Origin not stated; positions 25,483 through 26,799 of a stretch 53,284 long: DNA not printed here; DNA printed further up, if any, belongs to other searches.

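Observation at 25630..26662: Protease-less Lon AAA+ module with a degenerate pore loop, coupled to RNase J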

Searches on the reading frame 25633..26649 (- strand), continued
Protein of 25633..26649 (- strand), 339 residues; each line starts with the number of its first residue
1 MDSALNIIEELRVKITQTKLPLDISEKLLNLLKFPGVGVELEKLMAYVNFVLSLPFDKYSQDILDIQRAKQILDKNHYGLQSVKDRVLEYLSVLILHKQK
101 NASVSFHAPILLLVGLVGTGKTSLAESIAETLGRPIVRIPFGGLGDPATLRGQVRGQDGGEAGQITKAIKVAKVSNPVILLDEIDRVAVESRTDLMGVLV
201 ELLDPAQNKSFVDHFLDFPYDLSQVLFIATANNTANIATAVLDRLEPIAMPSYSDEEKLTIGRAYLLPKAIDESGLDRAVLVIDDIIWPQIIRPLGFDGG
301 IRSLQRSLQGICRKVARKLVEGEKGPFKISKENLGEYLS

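Call 10: find_related_loci(query=window:25633-26649:-, collection=genome_contigs, flank=10000)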
Query window:25633-26649:- (339 aa) in genome_contigs; peptide patterns used: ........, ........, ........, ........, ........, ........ (x = any residue, [..] = any of these).
599 stretches matched a pattern (row limit reached: there are more); 295 encode a relative of the query (tblastn E <= 1e-3); the best 80 are kept; 80 distinct loci.
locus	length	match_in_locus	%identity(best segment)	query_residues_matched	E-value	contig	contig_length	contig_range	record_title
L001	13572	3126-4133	77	3-338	6e-175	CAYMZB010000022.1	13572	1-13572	MAG TPA_asm: uncultured Gammaproteobacteria bacterium isolate binchicken_co203_489 genome assembly, contig: k141_3081489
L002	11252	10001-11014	74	1-338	8e-173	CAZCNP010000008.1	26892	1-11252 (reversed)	MAG TPA_asm: uncultured Gammaproteobacteria bacterium isolate binchicken_co38_1123 genome assembly, contig: NODE_3717_le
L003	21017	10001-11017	75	1-339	2e-171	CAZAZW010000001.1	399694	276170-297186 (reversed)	MAG TPA_asm: uncultured Gammaproteobacteria bacterium isolate SRP090828_co2_161 genome assembly, contig: NODE_2_length_3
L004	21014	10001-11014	74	1-338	1e-171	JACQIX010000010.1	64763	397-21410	MAG: Candidatus Daviesbacteria bacterium isolate NC_groundwater_1136_Ag_S-0.1um_38_183 S_p1_S3_coassembly_k141_336172, w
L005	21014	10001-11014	74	1-338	7e-171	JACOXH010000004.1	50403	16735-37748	MAG: Candidatus Daviesbacteria bacterium isolate NC_groundwater_148_Ag_S-0.1um_39_10 S4_GD2017_2_S1_scaffold_347, whole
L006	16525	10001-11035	75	2-339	8e-171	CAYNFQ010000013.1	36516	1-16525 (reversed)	MAG TPA_asm: uncultured Gammaproteobacteria bacterium isolate binchicken_co110_279 genome assembly, contig: NODE_2616_le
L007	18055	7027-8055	75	1-339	2e-170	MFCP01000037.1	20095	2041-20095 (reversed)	MAG: Candidatus Daviesbacteria bacterium RIFCSPHIGHO2_01_FULL_40_11 rifcsphigho2_01_scaffold_5519, whole genome shotgun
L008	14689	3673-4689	75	1-339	2e-170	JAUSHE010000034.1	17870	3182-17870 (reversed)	MAG: Candidatus Daviesbacteria bacterium isolate E14_metabat.bin.170_sub E14_k141_573727, whole genome shotgun sequence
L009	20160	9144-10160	74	1-339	4e-169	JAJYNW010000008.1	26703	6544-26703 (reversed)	MAG: bacterium isolate DBS2-4.bin98 NODE_3015_length_26703_cov_4.43645, whole genome shotgun sequence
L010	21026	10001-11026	75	1-339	6e-169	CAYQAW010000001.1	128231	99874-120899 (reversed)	MAG TPA_asm: uncultured Gammaproteobacteria bacterium isolate binchicken_co251_588 genome assembly, contig: NODE_220_len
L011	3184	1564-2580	74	1-339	7e-178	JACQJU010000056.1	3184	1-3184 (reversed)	MAG: Candidatus Gottesmanbacteria bacterium isolate NC_groundwater_1159_Ag_S-0.1um_39_55 S_p1_S3_coassembly_k141_757044,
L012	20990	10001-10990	76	9-339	1e-167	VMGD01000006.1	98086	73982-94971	MAG: Microgenomates group bacterium Gr01-1014_7 G01um10147_scaffold_166, whole genome shotgun sequence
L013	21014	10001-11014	73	1-338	1e-166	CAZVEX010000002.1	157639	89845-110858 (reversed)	MAG TPA_asm: uncultured Gammaproteobacteria bacterium isolate binchicken_co38_210 genome assembly, contig: NODE_248_leng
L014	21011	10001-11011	72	3-339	2e-166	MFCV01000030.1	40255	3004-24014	MAG: Candidatus Daviesbacteria bacterium RIFCSPHIGHO2_02_FULL_36_13 rifcsphigho2_02_scaffold_3744, whole genome shotgun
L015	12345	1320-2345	73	1-339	2e-166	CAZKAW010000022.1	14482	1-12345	MAG TPA_asm: uncultured Gammaproteobacteria bacterium isolate binchicken_co38_470 genome assembly, contig: NODE_8814_len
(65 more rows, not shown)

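Call 20: search_protein_representatives(protein=window:25633-26649:-)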
Query: 339 residues. Proteins with E-value up to 0.001 (for the whole library): 18231; up to 1e-10: 10751; up to 1e-30: 2941. The best 150 are listed.
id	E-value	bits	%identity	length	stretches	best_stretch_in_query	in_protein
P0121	1.4e-137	474.6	39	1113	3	61-338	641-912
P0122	1.5e-120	418.7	31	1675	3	40-336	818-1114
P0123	5.8e-119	413.4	36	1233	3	44-317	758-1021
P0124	1.3e-118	412.3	40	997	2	26-338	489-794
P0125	1.1e-115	402.6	39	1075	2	42-338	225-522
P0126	1.3e-112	392.6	37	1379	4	51-324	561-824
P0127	1.1e-109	382.9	40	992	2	43-338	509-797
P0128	3.1e-108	378.2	39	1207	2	8-336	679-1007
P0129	1.1e-105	369.8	39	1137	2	44-335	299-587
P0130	3.7e-104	364.8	37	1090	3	41-323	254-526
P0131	9.1e-104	363.5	55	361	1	27-338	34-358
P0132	1.4e-101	356.3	37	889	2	42-337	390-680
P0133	3.8e-100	351.6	37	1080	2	9-324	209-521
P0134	5.6e-98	344.5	53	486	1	15-338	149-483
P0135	7.2e-98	344.1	39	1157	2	8-323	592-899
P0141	7.1e-87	308.0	48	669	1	39-336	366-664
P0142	1.3e-86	307.2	47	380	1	24-338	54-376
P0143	1.3e-86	307.1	50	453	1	40-334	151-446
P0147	1.3e-82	294.0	47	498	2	100-338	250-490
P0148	3.0e-82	292.8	47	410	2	102-338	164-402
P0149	6.8e-82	291.6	45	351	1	11-339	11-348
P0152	1.7e-79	283.8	44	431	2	103-338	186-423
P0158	1.3e-76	274.3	43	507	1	8-338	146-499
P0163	2.5e-72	260.2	44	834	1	7-338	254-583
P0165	5.2e-71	255.9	44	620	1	8-335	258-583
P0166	1.2e-70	254.7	41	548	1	22-339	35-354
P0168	7.0e-70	252.1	43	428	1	37-337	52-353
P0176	1.5e-68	247.8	43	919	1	10-322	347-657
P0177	2.4e-68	247.1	44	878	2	106-338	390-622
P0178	4.1e-68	246.4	44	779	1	40-338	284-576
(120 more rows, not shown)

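Call 21: search_protein_families(library=pfam, proteins=[P0121, P0122, P0123, P0124, P0125, P0127, P0129, P0132], max_evalue=0.0001)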
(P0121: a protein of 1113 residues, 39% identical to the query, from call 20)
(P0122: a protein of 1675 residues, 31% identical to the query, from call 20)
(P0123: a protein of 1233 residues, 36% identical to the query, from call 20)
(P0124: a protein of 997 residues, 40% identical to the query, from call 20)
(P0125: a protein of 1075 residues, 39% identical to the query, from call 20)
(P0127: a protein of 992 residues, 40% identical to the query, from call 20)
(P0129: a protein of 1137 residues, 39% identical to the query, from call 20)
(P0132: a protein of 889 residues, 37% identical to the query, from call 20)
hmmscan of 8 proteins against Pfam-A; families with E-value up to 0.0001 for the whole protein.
P0121 (1113 aa): 43 families (the best 25 are shown)
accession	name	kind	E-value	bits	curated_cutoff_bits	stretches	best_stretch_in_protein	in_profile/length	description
PF00004.35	AAA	-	1.6e-70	236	21.2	3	685-823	1-126/131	ATPase family associated with various cellular activities (AAA)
PF05362.19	Lon_C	-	6.5e-50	170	21.1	1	904-1111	3-203/205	Lon protease (S16) C-terminal proteolytic domain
PF22667.2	Lon_lid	-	3.3e-34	116.8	27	3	283-331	4-52/57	Lon protease AAA+ ATPase lid domain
PF07728.20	AAA_5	-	4e-29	101.8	22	3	685-820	2-139/139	AAA domain (dynein-related subfamily)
PF05496.18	RuvB_N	-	5.8e-26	91.6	27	1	375-529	8-156/159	Holliday junction DNA helicase RuvB P-loop domain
PF07724.20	AAA_2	-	3.7e-18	66.5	27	0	124-244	8-128/166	AAA domain (Cdc48 subfamily)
PF13191.12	AAA_16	-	2.6e-17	64.2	32.6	0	116-156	21-62/167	AAA ATPase domain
PF13401.12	AAA_22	-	1.1e-16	61.8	27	0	681-765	4-97/130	AAA domain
PF13173.12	AAA_14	-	1.1e-16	61.4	27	0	682-832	2-127/129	AAA domain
PF24883.2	NPHP3_N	-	1.9e-15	57.9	24.8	0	677-709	17-49/164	Nephrocystin 3, N-terminal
PF20720.3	nSTAND3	-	1.6e-14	54.3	27.2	0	681-708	16-43/155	Novel STAND NTPase 3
PF00931.28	NB-ARC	-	6.1e-14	52.3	23.5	0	663-713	4-52/248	NB-ARC domain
PF08298.17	AAA_PrkA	-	8.6e-14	51.8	25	0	656-707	59-110/358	PrkA AAA domain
PF07726.17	AAA_3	-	7.7e-12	45.7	27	0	124-215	4-90/131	ATPase family associated with various cellular activities (AAA)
PF13238.12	AAA_18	-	1.2e-11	45.6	29.4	0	686-715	2-33/128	AAA domain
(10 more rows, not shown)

P0122 (1675 aa): 44 families (the best 25 are shown)
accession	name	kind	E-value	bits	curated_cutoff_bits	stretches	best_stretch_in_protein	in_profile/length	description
PF00004.35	AAA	-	1.2e-60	204.2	21.2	3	545-686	1-130/131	ATPase family associated with various cellular activities (AAA)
PF07728.20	AAA_5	-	2.6e-41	141.3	22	3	545-678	2-138/139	AAA domain (dynein-related subfamily)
PF05362.19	Lon_C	-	3.8e-39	134.8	21.1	1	1496-1659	40-203/205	Lon protease (S16) C-terminal proteolytic domain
PF07724.20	AAA_2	-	4.9e-18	66.1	27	2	544-668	5-126/166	AAA domain (Cdc48 subfamily)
PF22667.2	Lon_lid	-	3.6e-16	59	27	0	1401-1442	4-45/57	Lon protease AAA+ ATPase lid domain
PF13191.12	AAA_16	-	4e-16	60.4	32.6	0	882-914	20-51/167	AAA ATPase domain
PF13401.12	AAA_22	-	8.5e-14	52.4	27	0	887-983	5-109/130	AAA domain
PF20720.3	nSTAND3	-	1.3e-13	51.4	27.2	0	542-586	17-62/155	Novel STAND NTPase 3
PF05496.18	RuvB_N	-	4.7e-13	49.6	27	0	890-930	36-76/159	Holliday junction DNA helicase RuvB P-loop domain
PF20030.5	bpMoxR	-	1.1e-12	47.9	27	0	540-587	29-76/205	MoxR domain in the MoxR-vWA-beta-propeller ternary systems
PF13521.12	AAA_28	-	3.9e-12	47.1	27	0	891-946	3-58/164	AAA domain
PF06068.19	TIP49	-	4.5e-11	42.9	23.8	0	888-917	51-82/347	TIP49 P-loop domain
PF00910.28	RNA_helicase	-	5e-11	43.4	21.5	0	891-1011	2-104/105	RNA helicase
PF05729.18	NACHT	-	7.5e-11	42.6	26.7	0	1236-1391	3-163/167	NACHT domain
PF13671.12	AAA_33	-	8.6e-11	42.7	27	0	545-567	2-24/143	AAA domain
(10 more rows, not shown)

P0123 (1233 aa): 42 families (the best 25 are shown)
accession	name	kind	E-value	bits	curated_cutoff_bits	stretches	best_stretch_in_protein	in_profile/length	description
PF00004.35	AAA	-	4.9e-53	179.5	21.2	3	151-281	1-126/131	ATPase family associated with various cellular activities (AAA)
PF07728.20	AAA_5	-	3.2e-32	111.9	22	3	488-613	2-139/139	AAA domain (dynein-related subfamily)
PF05362.19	Lon_C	-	1e-30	107.3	21.1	1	1051-1232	22-203/205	Lon protease (S16) C-terminal proteolytic domain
PF07724.20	AAA_2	-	4.4e-21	76.1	27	2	489-600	7-124/166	AAA domain (Cdc48 subfamily)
PF05496.18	RuvB_N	-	1.6e-17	64.2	27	1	462-616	11-156/159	Holliday junction DNA helicase RuvB P-loop domain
PF07726.17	AAA_3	-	2.5e-17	63.4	27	0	491-603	5-114/131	ATPase family associated with various cellular activities (AAA)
PF13173.12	AAA_14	-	1.3e-15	58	27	0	148-244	2-93/129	AAA domain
PF13191.12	AAA_16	-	5.1e-13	50.3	32.6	0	147-186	23-63/167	AAA ATPase domain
PF20720.3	nSTAND3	-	2.5e-12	47.2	27.2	0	814-842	15-43/155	Novel STAND NTPase 3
PF06309.17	Torsin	-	7.4e-12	45.9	27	0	778-842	14-79/127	Torsin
PF05729.18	NACHT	-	5.1e-11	43.1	26.7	0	150-174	2-26/167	NACHT domain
PF24883.2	NPHP3_N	-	9.2e-11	42.6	24.8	0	811-843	17-49/164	Nephrocystin 3, N-terminal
PF00910.28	RNA_helicase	-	3.1e-10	40.9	21.5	0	820-846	2-28/105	RNA helicase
PF13401.12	AAA_22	-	7.4e-10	39.7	27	0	149-183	6-43/130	AAA domain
PF03193.22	RsgA_GTPase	-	9e-10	39.1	30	0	144-182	102-140/174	RsgA GTPase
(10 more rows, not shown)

P0124 (997 aa): 26 families (the best 25 are shown)
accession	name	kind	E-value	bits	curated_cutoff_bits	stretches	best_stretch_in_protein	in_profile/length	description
PF05362.19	Lon_C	-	3.5e-68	229.7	21.1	1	788-990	5-203/205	Lon protease (S16) C-terminal proteolytic domain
PF00004.35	AAA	-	1.1e-53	181.6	21.2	2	200-339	1-128/131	ATPase family associated with various cellular activities (AAA)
PF22667.2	Lon_lid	-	2.5e-29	101.1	27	2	729-780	1-52/57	Lon protease AAA+ ATPase lid domain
PF07728.20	AAA_5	-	1e-17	64.8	22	2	200-334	2-139/139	AAA domain (dynein-related subfamily)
PF13401.12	AAA_22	-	2.7e-12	47.6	27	0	195-281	3-97/130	AAA domain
PF13541.12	ChlI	-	4.4e-11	43.2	27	1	833-960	1-121/121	Subunit ChlI of Mg-chelatase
PF07724.20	AAA_2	-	6.6e-11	43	27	0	201-321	7-124/166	AAA domain (Cdc48 subfamily)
PF20720.3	nSTAND3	-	8.1e-11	42.3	27.2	0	195-223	15-43/155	Novel STAND NTPase 3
PF05496.18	RuvB_N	-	1e-10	42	27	0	539-601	8-69/159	Holliday junction DNA helicase RuvB P-loop domain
PF13191.12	AAA_16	-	6.3e-10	40.2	32.6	0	561-599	22-52/167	AAA ATPase domain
PF13173.12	AAA_14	-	6.5e-09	36.3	27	0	197-276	2-74/129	AAA domain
PF24883.2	NPHP3_N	-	3.3e-08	34.3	24.8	0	559-590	15-47/164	Nephrocystin 3, N-terminal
PF01443.25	Viral_helicase1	-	6.2e-08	33.2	21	0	571-646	4-73/228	Viral superfamily 1 RNA helicase core domain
PF03193.22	RsgA_GTPase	-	2.8e-07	31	30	0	531-596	72-137/174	RsgA GTPase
PF07726.17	AAA_3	-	3.7e-07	30.5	27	0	570-664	4-90/131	ATPase family associated with various cellular activities (AAA)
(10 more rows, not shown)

P0125 (1075 aa): 44 families (the best 25 are shown)
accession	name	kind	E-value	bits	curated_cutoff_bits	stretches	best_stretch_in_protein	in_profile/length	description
PF05362.19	Lon_C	-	1.3e-72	244.2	21.1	1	874-1073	5-204/205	Lon protease (S16) C-terminal proteolytic domain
PF00004.35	AAA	-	7.8e-50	169.1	21.2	2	295-433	1-126/131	ATPase family associated with various cellular activities (AAA)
PF22667.2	Lon_lid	-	8.9e-29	99.4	27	2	821-867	7-53/57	Lon protease AAA+ ATPase lid domain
PF07728.20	AAA_5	-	1.1e-23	84.3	22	2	652-788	2-139/139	AAA domain (dynein-related subfamily)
PF13191.12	AAA_16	-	2.1e-13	51.5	32.6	1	637-683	15-52/167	AAA ATPase domain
PF07724.20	AAA_2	-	9.1e-13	49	27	1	653-775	7-124/166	AAA domain (Cdc48 subfamily)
PF05496.18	RuvB_N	-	9.2e-13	48.7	27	0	646-693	30-77/159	Holliday junction DNA helicase RuvB P-loop domain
PF13401.12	AAA_22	-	2.8e-12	47.5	27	0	648-740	4-98/130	AAA domain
PF24883.2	NPHP3_N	-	6.9e-12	46.3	24.8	1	641-734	13-104/164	Nephrocystin 3, N-terminal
PF00931.28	NB-ARC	-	7.6e-11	42.2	23.5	0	636-678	6-50/248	NB-ARC domain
PF13173.12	AAA_14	-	2.4e-10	40.9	27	0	649-730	2-76/129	AAA domain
PF03266.21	NTPase_1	-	3.1e-10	40.6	23.9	0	296-328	3-33/168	NTPase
PF20720.3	nSTAND3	-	3.3e-10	40.3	27.2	0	645-692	13-61/155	Novel STAND NTPase 3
PF07726.17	AAA_3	-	1.3e-09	38.5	27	0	654-730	4-76/131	ATPase family associated with various cellular activities (AAA)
PF13238.12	AAA_18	-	8.8e-09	36.3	29.4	0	296-318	2-24/128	AAA domain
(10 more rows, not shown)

P0127 (992 aa): 38 families (the best 25 are shown)
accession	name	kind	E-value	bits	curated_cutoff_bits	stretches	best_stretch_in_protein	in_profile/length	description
PF05362.19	Lon_C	-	1.3e-68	231.1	21.1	1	788-989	2-204/205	Lon protease (S16) C-terminal proteolytic domain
PF00004.35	AAA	-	2.8e-51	173.8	21.2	2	235-373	1-127/131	ATPase family associated with various cellular activities (AAA)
PF22667.2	Lon_lid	-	3.1e-35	120.1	27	2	731-783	1-54/57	Lon protease AAA+ ATPase lid domain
PF07728.20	AAA_5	-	4e-21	75.9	22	2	571-703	2-138/139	AAA domain (dynein-related subfamily)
PF07724.20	AAA_2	-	2.1e-16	60.9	27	2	236-358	7-125/166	AAA domain (Cdc48 subfamily)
PF13401.12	AAA_22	-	6.5e-14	52.8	27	1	567-652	4-97/130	AAA domain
PF05496.18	RuvB_N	-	2.3e-12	47.4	27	0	542-607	8-72/159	Holliday junction DNA helicase RuvB P-loop domain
PF13191.12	AAA_16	-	2e-10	41.9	32.6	0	563-608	19-63/167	AAA ATPase domain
PF07726.17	AAA_3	-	2.6e-10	40.7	27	0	572-664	3-87/131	ATPase family associated with various cellular activities (AAA)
PF13173.12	AAA_14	-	4.7e-10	40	27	0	233-311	3-74/129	AAA domain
PF01695.23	IstB_IS21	-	1e-09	38.7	24.1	0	192-308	54-162/238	IstB-like ATP binding protein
PF00931.28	NB-ARC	-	1.3e-09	38.1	23.5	0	560-591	9-41/248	NB-ARC domain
PF00910.28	RNA_helicase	-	1.4e-09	38.8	21.5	0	236-357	2-104/105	RNA helicase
PF13238.12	AAA_18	-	4.1e-09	37.4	29.4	0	571-594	1-24/128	AAA domain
PF05729.18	NACHT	-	1.4e-08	35.2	26.7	0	234-256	2-24/167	NACHT domain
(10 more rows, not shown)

P0129 (1137 aa): 16 families
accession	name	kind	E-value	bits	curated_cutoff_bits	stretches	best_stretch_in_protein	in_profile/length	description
PF00004.35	AAA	-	1.2e-48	165.3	21.2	2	361-501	1-126/131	ATPase family associated with various cellular activities (AAA)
PF05362.19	Lon_C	-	1.3e-46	159.2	21.1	1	920-1120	5-203/205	Lon protease (S16) C-terminal proteolytic domain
PF07728.20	AAA_5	-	5.9e-21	75.4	22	2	361-498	2-139/139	AAA domain (dynein-related subfamily)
PF22667.2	Lon_lid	-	4e-17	62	27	2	863-913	2-52/57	Lon protease AAA+ ATPase lid domain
PF07724.20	AAA_2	-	6e-12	46.3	27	1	701-830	7-132/166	AAA domain (Cdc48 subfamily)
PF13191.12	AAA_16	-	5.6e-11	43.6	32.6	0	680-772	10-96/167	AAA ATPase domain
PF13401.12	AAA_22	-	6.1e-11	43.2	27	0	359-456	6-104/130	AAA domain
PF13238.12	AAA_18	-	1.8e-08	35.3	29.4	0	701-731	2-34/128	AAA domain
PF08298.17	AAA_PrkA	-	2.1e-08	34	25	0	671-723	59-111/358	PrkA AAA domain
PF07726.17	AAA_3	-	1e-06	29.1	27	0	702-796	4-89/131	ATPase family associated with various cellular activities (AAA)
PF05496.18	RuvB_N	-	1.1e-06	28.9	27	0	697-727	33-63/159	Holliday junction DNA helicase RuvB P-loop domain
PF00910.28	RNA_helicase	-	1.4e-06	29.2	21.5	0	362-439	2-63/105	RNA helicase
PF13604.12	AAA_30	-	2.7e-06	27.7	27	0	697-772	18-96/191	AAA domain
PF06414.18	Zeta_toxin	-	4e-05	23.6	22.3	0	354-390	12-50/199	Zeta toxin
PF20720.3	nSTAND3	-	7.2e-05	23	27.2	0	699-728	19-49/155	Novel STAND NTPase 3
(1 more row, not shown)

P0132 (889 aa): 33 families (the best 25 are shown)
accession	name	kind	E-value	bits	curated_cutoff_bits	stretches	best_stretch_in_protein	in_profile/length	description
PF05362.19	Lon_C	-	7.1e-72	241.7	21.1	1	672-871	2-203/205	Lon protease (S16) C-terminal proteolytic domain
PF00004.35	AAA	-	8.1e-44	149.7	21.2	2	452-591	1-126/131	ATPase family associated with various cellular activities (AAA)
PF22667.2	Lon_lid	-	8.7e-34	115.4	27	2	616-667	2-53/57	Lon protease AAA+ ATPase lid domain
PF07728.20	AAA_5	-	6.2e-25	88.3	22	2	112-232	2-125/139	AAA domain (dynein-related subfamily)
PF13401.12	AAA_22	-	3.4e-15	57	27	1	109-222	5-129/130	AAA domain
PF07724.20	AAA_2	-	1.3e-14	55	27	1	112-241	6-136/166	AAA domain (Cdc48 subfamily)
PF13191.12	AAA_16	-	3.2e-12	47.7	32.6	1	102-200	17-120/167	AAA ATPase domain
PF05496.18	RuvB_N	-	4.5e-12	46.4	27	1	103-206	27-114/159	Holliday junction DNA helicase RuvB P-loop domain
PF13173.12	AAA_14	-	6.4e-11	42.8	27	0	110-207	3-92/129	AAA domain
PF01695.23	IstB_IS21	-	9.4e-10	38.8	24.1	0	78-205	62-184/238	IstB-like ATP binding protein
PF07726.17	AAA_3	-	5.3e-09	36.5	27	1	114-204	4-90/131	ATPase family associated with various cellular activities (AAA)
PF20720.3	nSTAND3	-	2.3e-08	34.3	27.2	0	451-487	19-56/155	Novel STAND NTPase 3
PF05729.18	NACHT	-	2.9e-08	34.1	26.7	0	111-135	2-26/167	NACHT domain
PF13671.12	AAA_33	-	9.5e-08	32.9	27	0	111-158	1-46/143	AAA domain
PF08298.17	AAA_PrkA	-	1.1e-07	31.6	25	0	83-133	59-109/358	PrkA AAA domain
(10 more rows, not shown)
